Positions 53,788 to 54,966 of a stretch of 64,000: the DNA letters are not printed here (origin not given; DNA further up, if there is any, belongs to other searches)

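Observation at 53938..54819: Intronless arylamine N-acetyltransferase (NAT) gene embedded in a transposon-rich island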

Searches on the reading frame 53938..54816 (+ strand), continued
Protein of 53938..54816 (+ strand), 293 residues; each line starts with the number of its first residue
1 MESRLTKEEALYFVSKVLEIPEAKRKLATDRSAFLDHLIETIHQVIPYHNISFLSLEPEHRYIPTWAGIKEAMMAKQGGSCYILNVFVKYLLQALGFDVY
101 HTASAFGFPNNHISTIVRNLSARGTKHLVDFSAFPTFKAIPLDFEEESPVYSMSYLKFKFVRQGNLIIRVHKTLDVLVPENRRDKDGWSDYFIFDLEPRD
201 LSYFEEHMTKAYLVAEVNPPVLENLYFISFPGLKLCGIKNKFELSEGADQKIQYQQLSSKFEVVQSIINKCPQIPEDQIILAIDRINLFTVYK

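Call 51: search_protein_representatives(alignment_id=A1)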
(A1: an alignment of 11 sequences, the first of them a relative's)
Query: 11 sequences, 292 profile positions. Proteins with E-value up to 0.001 (for the whole library): 1385; up to 1e-10: 508; up to 1e-30: 224. The best 150 are listed.
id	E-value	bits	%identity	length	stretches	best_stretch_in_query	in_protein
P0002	7.5e-133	458.6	-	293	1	1-291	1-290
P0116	2.6e-106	371.5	-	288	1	4-289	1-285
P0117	1.5e-100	352.6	-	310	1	4-290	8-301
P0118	7.9e-91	320.7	-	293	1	4-289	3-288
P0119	7.9e-90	317.4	-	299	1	4-289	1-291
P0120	7.0e-89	314.3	-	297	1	4-290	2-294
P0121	1.9e-87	309.6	-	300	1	4-289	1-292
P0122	1.1e-84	300.5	-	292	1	4-289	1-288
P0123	8.6e-83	294.3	-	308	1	4-285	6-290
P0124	1.0e-81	290.8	-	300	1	3-288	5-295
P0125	8.3e-80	284.5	-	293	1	5-289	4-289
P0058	6.6e-79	281.5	-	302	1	5-289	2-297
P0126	1.9e-78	280.1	-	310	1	5-288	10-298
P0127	4.7e-78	278.7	-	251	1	52-289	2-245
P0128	9.4e-78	277.8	-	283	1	5-279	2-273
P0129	1.0e-77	277.7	-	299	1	4-290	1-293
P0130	1.9e-77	276.8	-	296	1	10-279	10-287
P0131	4.5e-76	272.3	-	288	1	4-289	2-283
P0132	9.6e-76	271.2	-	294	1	4-287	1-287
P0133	3.4e-75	269.4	-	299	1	4-290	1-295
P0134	3.4e-75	269.4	-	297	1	3-289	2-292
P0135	7.3e-75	268.3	-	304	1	2-291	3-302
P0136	3.5e-74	266.1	-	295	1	4-287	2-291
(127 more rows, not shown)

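Call 52: list_cluster_members(proteins=[P0116, P0117, P0118, P0119, P0120, P0121, P0122, P0123, P0124, P0125])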
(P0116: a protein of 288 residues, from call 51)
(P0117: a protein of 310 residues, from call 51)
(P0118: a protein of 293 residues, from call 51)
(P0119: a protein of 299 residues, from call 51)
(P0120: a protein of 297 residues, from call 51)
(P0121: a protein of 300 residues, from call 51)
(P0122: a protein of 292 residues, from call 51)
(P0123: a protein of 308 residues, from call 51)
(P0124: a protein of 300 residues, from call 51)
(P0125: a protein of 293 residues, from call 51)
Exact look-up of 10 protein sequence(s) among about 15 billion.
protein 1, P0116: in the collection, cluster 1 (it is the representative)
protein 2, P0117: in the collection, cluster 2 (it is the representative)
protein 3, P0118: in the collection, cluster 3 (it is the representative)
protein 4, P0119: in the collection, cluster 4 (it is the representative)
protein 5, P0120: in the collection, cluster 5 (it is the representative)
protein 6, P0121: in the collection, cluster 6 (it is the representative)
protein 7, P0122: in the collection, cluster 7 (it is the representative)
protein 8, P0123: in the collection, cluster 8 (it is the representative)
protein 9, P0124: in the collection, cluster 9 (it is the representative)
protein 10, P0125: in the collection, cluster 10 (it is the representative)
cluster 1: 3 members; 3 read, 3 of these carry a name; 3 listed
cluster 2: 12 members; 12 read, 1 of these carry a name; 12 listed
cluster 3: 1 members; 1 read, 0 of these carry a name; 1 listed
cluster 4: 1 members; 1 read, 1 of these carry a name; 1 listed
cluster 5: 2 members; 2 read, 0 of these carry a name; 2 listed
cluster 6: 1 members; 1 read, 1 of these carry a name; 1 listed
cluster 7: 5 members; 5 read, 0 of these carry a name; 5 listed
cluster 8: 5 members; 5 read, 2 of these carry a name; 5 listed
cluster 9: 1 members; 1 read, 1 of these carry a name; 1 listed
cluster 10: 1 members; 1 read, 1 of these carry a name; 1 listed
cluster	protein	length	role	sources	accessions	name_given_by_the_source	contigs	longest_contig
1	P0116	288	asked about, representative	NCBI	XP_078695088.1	arylamine N-acetyltransferase, pineal gland isozyme NAT-3-like [Branchiostoma floridae x ...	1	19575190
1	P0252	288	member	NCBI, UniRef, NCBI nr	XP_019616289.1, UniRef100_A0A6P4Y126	PREDICTED: uncharacterized protein LOC109463853 [Branchiostoma belcheri] | arylamine N-acetyltransferase n=1 Tax=Branchiostoma belcheri TaxID=7741 ...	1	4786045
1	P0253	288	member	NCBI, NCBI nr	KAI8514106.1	hypothetical protein Bbelb_084300 [Branchiostoma belcheri]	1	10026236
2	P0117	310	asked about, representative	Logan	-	-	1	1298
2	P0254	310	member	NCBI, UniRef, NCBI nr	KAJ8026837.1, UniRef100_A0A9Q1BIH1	hypothetical protein HOLleu_31787 [Holothuria leucospilota] | arylamine N-acetyltransferase n=1 Tax=Holothuria leucospilota TaxID=206669 ...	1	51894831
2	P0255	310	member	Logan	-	-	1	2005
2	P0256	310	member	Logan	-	-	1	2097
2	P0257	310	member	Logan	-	-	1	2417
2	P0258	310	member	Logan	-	-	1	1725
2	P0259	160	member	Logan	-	-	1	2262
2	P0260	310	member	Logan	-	-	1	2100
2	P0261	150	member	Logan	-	-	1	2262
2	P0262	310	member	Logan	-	-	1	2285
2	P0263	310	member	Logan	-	-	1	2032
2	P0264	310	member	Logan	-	-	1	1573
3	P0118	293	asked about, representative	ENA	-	-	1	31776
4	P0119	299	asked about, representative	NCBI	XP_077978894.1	uncharacterized protein LOC144434318 [Glandiceps talaboti]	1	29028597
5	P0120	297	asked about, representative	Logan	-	-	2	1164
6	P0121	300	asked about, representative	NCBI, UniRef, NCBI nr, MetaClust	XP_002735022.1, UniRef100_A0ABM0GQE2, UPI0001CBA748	uncharacterized protein LOC100375173 [Saccoglossus kowalevskii] | arylamine N-acetyltransferase n=1 Tax=Saccoglossus kowalevskii TaxID=10224 ... | PREDICTED: uncharacterized protein LOC100375173 [Saccoglossus kowalevskii]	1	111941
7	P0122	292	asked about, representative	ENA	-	-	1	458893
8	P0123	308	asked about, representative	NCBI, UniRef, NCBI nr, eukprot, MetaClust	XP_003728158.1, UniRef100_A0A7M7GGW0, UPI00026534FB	uncharacterized protein LOC100893633 [Strongylocentrotus purpuratus] | arylamine N-acetyltransferase n=1 Tax=Strongylocentrotus purpuratus TaxID=7668 ... | XP_003728158.1 PREDICTED: uncharacterized protein LOC100893633 [Strongylocentrotus ...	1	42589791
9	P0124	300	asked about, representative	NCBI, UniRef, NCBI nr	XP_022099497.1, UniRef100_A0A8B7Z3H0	uncharacterized protein LOC110984021 [Acanthaster planci] | arylamine N-acetyltransferase n=1 Tax=Acanthaster planci TaxID=133434 ...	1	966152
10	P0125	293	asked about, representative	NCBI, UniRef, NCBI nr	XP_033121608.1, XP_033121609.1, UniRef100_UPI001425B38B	uncharacterized protein LOC117120685 [Anneissia japonica] | uncharacterized protein LOC117120685 n=1 Tax=Anneissia japonica TaxID=1529436 ...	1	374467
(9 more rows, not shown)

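Call 53: list_cluster_members(proteins=[P0126, P0128, P0129, P0130, P0131, P0132, P0133, P0134, P0135, P0136])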
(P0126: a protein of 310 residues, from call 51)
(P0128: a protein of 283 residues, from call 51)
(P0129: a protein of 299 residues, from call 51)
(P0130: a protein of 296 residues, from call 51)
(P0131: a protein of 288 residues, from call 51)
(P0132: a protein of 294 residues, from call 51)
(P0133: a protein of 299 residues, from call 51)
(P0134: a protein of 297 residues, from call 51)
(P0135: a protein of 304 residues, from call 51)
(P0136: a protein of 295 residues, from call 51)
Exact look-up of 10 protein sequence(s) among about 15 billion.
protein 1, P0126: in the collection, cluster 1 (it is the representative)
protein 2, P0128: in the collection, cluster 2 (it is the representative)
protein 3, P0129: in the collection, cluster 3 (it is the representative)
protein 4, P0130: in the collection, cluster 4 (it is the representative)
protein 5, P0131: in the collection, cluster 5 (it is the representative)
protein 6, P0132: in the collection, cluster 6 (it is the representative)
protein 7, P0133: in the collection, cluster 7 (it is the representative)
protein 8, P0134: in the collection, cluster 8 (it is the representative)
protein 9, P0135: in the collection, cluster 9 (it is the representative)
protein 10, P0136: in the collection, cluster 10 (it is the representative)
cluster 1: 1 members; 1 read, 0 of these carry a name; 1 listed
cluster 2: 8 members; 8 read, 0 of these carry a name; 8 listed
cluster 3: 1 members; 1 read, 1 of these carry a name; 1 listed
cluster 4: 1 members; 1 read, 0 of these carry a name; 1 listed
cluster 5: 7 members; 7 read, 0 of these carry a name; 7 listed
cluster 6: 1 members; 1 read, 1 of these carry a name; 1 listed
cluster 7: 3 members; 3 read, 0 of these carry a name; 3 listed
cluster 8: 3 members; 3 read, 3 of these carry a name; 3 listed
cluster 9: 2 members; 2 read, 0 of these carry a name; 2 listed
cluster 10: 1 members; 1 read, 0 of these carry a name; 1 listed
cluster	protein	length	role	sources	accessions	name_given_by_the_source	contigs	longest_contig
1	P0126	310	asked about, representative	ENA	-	-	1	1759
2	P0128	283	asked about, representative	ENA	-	-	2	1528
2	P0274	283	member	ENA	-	-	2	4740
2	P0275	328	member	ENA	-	-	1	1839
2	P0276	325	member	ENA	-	-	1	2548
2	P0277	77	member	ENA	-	-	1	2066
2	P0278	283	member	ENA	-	-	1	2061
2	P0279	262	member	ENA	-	-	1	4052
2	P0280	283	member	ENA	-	-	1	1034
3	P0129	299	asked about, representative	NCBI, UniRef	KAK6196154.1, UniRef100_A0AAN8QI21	hypothetical protein SNE40_001436 [Patella caerulea] | arylamine N-acetyltransferase n=1 Tax=Patella caerulea TaxID=87958 RepID=A0AAN8QI21_PATCE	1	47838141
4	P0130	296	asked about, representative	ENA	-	-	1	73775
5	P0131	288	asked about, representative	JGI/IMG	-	-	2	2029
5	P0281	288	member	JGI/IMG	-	-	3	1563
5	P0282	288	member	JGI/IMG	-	-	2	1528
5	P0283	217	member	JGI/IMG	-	-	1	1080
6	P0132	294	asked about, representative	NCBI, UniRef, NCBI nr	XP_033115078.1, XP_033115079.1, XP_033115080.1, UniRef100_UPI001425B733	uncharacterized protein LOC117115412 [Anneissia japonica] | uncharacterized protein LOC117115412 n=1 Tax=Anneissia japonica TaxID=1529436 ...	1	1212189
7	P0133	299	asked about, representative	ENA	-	-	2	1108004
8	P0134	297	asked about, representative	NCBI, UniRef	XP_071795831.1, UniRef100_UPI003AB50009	uncharacterized acetyltransferase YvcN-like [Asterias amurensis] | uncharacterized acetyltransferase YvcN-like n=1 Tax=Asterias amurensis TaxID=7602 ...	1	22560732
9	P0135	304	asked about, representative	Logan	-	-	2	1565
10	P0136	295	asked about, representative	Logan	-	-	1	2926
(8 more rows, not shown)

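Call 61: find_encoding_contigs(protein=P0003, flank=10000, max_places=2)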
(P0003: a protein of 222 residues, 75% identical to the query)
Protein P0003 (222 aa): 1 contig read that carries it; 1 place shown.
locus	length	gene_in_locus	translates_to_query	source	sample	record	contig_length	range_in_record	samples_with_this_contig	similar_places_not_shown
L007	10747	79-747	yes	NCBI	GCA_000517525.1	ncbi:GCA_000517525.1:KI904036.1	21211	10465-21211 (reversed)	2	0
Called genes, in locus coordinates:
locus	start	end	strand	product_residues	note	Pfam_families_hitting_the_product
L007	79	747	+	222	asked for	PF00797:Acetyltransf_2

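Call 62: find_encoding_contigs(protein=P0004, flank=10000, max_places=2)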
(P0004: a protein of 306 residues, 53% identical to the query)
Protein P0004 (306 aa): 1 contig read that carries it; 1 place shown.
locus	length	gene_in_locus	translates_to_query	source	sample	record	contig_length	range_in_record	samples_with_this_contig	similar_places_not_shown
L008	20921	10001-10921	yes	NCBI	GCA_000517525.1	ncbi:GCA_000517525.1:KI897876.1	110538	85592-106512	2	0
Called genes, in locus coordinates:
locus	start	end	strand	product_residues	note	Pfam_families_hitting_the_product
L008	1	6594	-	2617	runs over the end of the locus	PF13855:LRR_8, PF13855:LRR_8, PF13306:LRR_5, PF13855:LRR_8, PF13306:LRR_5, PF13855:LRR_8, PF01498:HTH_Tnp_Tc3_2, PF13855:LRR_8, +15 more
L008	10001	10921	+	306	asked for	PF00797:Acetyltransf_2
